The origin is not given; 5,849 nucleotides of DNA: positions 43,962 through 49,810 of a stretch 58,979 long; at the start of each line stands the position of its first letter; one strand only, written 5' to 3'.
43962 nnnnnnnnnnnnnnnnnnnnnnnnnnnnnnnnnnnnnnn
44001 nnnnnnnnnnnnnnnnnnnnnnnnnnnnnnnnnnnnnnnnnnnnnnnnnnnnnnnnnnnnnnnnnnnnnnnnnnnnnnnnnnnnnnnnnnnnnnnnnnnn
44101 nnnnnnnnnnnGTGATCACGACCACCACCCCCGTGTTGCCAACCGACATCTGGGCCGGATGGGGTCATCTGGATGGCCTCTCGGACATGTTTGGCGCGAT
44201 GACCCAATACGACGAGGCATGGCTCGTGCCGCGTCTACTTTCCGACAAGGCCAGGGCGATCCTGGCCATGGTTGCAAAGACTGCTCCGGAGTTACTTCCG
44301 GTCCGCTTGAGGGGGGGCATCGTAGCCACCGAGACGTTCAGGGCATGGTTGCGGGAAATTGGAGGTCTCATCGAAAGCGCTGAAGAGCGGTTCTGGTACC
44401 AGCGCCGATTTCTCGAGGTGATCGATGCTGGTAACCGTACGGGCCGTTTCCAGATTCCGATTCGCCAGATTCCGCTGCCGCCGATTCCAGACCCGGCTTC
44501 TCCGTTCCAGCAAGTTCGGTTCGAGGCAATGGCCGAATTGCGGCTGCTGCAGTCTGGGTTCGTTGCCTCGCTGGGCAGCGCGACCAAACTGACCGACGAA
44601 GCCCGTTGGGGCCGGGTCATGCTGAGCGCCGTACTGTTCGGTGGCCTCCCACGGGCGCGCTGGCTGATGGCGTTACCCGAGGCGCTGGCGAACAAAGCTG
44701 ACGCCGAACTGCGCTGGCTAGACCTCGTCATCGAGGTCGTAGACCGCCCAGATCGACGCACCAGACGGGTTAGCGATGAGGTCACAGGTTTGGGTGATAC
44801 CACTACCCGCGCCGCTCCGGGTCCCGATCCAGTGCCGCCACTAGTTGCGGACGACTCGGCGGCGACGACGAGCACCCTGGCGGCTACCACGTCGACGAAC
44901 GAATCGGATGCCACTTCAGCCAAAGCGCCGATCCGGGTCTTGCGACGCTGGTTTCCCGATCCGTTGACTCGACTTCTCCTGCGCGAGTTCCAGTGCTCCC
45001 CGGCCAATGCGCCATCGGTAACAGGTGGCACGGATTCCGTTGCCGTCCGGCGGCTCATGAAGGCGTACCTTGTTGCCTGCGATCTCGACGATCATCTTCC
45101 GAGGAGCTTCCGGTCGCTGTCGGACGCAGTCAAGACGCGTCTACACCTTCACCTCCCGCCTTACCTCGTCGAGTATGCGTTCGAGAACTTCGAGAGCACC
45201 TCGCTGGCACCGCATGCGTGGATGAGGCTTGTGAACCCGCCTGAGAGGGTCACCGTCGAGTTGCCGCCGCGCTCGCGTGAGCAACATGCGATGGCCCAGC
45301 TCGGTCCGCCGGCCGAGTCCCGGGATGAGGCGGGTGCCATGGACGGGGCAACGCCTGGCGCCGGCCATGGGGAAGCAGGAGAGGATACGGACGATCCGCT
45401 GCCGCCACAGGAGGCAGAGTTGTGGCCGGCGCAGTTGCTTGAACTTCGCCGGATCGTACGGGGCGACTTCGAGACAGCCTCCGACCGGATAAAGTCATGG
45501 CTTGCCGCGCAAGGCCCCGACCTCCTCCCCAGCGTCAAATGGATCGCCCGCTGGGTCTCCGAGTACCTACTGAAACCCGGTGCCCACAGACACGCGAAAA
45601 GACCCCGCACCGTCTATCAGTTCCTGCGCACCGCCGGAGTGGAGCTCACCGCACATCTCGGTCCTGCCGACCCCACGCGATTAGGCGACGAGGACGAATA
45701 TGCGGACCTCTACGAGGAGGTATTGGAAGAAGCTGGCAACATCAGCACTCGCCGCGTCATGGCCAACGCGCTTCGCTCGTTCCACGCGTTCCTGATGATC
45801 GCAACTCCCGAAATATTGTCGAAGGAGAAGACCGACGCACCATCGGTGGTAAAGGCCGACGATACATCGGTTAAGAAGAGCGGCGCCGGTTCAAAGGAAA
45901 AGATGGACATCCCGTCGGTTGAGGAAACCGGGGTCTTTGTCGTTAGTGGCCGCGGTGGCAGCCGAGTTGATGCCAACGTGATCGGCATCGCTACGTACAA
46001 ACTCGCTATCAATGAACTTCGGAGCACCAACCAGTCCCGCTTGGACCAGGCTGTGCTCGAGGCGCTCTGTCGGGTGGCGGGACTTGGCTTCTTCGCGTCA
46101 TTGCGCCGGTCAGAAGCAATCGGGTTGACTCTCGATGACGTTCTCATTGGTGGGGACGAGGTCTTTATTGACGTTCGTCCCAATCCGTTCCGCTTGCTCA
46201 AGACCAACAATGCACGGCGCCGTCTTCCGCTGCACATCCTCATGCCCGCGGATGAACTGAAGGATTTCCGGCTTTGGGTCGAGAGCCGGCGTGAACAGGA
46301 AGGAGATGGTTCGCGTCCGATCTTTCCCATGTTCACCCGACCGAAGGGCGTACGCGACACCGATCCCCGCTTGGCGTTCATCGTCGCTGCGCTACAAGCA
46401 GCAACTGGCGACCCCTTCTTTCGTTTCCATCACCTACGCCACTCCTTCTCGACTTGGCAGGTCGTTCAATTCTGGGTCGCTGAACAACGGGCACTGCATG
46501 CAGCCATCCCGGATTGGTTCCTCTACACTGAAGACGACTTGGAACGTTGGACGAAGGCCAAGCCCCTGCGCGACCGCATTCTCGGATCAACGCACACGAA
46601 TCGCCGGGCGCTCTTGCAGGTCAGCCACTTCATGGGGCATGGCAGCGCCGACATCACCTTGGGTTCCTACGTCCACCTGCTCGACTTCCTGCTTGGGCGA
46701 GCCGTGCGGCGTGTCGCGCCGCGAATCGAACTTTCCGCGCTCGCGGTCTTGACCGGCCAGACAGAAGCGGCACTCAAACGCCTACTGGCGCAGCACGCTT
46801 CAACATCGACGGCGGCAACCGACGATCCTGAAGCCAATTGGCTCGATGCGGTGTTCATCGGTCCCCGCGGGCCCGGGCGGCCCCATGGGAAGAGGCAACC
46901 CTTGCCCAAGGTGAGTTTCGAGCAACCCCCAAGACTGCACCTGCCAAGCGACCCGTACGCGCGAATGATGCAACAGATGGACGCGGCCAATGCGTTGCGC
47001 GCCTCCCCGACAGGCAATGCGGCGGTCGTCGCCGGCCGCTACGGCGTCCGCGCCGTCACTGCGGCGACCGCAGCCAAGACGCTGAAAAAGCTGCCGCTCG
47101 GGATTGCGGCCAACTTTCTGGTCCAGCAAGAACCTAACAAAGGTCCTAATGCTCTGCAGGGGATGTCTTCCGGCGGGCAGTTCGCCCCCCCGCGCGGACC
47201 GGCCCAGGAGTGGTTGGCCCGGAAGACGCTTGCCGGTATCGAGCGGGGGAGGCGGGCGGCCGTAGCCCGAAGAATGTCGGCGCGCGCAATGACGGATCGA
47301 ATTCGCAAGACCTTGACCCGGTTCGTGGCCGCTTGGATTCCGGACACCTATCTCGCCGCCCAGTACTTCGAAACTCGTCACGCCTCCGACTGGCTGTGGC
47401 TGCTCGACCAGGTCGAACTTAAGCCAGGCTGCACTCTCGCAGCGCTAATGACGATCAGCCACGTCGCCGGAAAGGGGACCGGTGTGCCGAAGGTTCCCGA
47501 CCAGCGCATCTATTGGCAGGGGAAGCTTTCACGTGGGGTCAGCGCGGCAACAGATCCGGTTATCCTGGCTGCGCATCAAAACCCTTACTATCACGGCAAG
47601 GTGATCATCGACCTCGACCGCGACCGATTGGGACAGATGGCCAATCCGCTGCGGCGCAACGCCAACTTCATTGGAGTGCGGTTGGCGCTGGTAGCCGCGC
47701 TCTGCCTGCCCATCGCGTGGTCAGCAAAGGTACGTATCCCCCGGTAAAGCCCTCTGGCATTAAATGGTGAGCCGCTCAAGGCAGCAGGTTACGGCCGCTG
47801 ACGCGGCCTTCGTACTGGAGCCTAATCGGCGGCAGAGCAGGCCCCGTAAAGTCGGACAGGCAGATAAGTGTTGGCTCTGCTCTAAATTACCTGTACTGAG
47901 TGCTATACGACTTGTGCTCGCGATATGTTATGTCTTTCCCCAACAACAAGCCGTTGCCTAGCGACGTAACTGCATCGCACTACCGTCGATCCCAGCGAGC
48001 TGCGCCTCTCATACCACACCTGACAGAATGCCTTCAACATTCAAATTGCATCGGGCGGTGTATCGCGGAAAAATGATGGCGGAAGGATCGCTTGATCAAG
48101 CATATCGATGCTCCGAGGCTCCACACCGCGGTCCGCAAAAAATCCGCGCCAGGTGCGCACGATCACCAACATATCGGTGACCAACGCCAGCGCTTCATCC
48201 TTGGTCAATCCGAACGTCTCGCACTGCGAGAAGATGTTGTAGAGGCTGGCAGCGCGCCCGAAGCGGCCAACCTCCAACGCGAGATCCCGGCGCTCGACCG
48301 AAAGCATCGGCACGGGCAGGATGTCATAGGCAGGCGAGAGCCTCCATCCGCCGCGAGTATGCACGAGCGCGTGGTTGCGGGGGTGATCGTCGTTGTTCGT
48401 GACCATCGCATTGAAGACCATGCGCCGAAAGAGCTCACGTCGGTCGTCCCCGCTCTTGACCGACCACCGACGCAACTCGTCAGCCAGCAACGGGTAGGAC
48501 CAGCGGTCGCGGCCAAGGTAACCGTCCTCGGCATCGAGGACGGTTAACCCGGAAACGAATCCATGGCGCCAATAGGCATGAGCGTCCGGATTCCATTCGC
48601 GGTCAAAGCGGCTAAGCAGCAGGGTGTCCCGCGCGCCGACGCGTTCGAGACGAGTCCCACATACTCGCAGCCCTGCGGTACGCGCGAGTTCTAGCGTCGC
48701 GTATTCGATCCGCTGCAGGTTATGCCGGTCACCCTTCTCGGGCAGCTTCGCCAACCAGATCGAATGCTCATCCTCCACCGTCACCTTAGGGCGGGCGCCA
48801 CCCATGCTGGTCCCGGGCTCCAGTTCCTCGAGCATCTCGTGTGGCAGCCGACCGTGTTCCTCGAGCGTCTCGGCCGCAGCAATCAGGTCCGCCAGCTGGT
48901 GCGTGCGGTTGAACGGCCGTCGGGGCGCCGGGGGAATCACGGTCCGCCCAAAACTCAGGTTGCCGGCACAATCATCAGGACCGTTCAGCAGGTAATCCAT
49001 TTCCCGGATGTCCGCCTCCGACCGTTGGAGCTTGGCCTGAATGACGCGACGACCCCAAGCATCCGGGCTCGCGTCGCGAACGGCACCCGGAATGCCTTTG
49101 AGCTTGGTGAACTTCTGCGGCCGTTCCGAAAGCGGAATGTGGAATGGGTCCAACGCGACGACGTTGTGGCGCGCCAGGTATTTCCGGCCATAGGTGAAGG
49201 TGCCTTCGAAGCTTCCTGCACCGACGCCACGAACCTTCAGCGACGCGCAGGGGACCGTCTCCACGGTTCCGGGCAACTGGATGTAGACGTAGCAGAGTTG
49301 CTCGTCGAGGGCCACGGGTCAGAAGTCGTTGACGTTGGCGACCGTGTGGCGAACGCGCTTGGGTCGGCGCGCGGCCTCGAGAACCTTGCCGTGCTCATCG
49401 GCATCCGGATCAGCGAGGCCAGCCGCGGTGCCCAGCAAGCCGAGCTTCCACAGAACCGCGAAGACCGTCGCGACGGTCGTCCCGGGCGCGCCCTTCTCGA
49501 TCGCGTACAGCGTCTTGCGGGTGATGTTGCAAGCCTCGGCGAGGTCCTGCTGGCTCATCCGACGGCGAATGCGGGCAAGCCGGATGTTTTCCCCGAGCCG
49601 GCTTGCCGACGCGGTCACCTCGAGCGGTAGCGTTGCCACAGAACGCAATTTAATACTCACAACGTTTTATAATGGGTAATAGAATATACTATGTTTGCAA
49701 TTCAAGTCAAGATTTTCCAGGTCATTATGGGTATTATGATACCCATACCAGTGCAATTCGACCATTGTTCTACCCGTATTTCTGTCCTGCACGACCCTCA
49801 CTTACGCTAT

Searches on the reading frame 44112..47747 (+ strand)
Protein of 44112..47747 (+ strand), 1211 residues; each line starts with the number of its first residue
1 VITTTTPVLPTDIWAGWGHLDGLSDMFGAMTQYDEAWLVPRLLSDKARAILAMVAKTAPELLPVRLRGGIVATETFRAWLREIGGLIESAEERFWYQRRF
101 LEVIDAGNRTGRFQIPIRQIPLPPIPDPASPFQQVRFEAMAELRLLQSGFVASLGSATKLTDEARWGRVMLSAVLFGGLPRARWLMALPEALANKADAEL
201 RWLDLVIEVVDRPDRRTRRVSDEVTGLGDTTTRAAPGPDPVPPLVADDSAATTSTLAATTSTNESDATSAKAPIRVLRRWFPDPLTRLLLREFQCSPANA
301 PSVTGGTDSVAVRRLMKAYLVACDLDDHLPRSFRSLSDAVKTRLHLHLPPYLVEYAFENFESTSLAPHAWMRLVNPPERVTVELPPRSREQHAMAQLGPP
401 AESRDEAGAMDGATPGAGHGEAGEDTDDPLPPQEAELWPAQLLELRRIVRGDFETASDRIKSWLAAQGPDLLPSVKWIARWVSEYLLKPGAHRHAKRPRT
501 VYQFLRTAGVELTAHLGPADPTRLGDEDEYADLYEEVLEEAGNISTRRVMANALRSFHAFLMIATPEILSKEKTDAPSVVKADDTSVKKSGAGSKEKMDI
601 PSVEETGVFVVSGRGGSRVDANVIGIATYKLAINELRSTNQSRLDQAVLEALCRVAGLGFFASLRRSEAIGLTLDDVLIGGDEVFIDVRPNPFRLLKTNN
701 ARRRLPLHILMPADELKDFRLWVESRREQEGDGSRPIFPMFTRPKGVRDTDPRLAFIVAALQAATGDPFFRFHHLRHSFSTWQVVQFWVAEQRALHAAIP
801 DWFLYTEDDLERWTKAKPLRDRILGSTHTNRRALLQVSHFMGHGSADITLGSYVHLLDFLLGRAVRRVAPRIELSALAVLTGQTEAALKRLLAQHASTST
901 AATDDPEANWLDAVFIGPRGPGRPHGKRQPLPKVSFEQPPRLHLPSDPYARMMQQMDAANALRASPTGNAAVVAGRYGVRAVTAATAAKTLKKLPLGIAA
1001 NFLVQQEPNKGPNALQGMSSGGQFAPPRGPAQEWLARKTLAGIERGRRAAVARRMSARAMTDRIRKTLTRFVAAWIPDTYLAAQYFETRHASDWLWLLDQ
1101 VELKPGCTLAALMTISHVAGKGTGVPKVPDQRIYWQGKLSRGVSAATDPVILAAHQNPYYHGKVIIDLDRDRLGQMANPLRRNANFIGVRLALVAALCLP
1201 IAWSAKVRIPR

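Call 43: search_protein_families(library=pfam, proteins=[window:44112-47747:+], max_evalue=0.001)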
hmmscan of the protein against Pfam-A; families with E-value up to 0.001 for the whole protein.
window:44112-47747:+ (1211 aa): 1 family
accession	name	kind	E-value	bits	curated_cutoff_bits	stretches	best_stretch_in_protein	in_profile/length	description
PF00589.27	Phage_integrase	-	5.6e-06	26.7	27.1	1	663-782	35-139/172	Phage integrase family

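Call 89: search_protein_families(library=padloc, proteins=[window:44112-47747:+], max_evalue=0.001)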
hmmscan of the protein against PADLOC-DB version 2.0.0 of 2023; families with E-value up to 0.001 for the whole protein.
window:44112-47747:+ (1211 aa): 0 families

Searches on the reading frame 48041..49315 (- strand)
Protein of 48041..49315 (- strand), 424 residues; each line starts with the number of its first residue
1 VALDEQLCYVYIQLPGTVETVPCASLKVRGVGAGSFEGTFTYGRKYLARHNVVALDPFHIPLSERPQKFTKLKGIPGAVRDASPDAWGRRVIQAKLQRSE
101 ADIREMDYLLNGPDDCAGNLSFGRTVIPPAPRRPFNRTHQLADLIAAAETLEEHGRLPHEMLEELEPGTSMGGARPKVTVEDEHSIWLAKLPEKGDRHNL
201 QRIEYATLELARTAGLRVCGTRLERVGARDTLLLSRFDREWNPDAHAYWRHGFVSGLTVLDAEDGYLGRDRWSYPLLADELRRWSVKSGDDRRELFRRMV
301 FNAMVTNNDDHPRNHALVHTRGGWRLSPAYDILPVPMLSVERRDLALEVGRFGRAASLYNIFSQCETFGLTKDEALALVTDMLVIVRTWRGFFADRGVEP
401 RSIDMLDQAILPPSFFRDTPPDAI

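Call 43: search_protein_families(library=pfam, proteins=[window:48041-49315:-], max_evalue=0.001)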
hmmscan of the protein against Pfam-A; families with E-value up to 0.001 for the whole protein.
window:48041-49315:- (424 aa): 2 families
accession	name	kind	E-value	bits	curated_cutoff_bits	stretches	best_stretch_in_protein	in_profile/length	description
PF07804.18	HipA_C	-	7e-43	147.2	30.5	1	169-385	1-209/213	HipA-like C-terminal domain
PF13657.11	Couple_hipA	-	4.4e-05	24.3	22.5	1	38-122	21-98/99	HipA N-terminal domain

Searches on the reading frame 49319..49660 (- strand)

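Call 43: search_protein_families(library=pfam, proteins=[window:49319-49660:-], max_evalue=0.001)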
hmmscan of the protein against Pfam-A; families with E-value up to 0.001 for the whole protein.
window:49319-49660:- (113 aa): 5 families
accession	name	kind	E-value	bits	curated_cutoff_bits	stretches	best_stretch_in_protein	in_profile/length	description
PF01381.28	HTH_3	-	8e-08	32.7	23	1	26-68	1-43/55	Helix-turn-helix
PF13560.12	HTH_31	-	3.8e-07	30.8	27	1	21-77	1-55/64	Helix-turn-helix domain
PF12844.13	HTH_19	-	3.6e-06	27.2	30.2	1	23-58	1-36/64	Helix-turn-helix domain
PF13413.12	HTH_25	-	0.00011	22.4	24.6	1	27-67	3-43/62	Helix-turn-helix domain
PF13443.12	HTH_26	-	0.00013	22.6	22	1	27-59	3-35/63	Cro/C1-type HTH DNA-binding domain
